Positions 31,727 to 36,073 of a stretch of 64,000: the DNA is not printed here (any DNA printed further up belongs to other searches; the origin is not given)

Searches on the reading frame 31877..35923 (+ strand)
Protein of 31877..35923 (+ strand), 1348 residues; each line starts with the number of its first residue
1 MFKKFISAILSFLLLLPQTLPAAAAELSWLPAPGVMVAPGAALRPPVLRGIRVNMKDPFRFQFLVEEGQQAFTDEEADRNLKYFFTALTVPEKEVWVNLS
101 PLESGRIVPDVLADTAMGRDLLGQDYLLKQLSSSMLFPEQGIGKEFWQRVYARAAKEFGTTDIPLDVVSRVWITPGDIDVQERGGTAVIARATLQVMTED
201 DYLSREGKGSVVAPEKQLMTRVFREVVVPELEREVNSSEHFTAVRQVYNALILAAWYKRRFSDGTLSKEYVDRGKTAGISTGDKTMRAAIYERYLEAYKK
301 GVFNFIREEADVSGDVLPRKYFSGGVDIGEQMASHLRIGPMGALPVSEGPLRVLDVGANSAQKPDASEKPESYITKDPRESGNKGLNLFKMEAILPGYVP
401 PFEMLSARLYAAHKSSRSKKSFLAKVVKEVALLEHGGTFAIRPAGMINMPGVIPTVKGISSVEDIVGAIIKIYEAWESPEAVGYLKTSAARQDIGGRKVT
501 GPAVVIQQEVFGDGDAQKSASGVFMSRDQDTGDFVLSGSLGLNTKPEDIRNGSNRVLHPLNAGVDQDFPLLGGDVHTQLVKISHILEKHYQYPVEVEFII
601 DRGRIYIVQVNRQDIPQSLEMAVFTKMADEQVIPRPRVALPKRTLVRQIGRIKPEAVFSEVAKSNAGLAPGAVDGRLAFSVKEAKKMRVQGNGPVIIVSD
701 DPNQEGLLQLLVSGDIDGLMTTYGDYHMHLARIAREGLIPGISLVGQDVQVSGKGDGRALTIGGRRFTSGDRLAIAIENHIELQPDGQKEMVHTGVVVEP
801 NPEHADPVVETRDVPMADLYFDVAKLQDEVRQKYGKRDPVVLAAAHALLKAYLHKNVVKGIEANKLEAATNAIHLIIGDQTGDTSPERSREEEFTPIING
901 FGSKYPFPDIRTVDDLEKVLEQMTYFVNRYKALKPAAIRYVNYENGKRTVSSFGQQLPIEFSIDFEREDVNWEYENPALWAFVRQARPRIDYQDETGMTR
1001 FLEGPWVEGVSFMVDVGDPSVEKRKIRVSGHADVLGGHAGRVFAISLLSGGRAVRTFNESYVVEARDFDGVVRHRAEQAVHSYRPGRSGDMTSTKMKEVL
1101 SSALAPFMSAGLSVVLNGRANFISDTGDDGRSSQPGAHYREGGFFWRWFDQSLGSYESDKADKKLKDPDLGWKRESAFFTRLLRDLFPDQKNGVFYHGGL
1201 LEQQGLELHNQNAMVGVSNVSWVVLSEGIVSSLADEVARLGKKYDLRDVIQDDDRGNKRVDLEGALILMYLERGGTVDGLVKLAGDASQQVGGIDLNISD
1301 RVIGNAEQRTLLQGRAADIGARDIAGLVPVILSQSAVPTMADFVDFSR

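Call 7: search_protein_families(library=pfam, proteins=[window:31877-35923:+])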
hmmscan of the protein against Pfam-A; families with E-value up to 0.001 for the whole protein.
window:31877-35923:+ (1348 aa): 1 family
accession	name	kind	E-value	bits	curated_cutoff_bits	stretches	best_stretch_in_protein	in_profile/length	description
PF01326.24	PPDK_N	-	1.1e-11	45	27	1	577-613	271-309/328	Pyruvate phosphate dikinase, AMP/ATP-binding domain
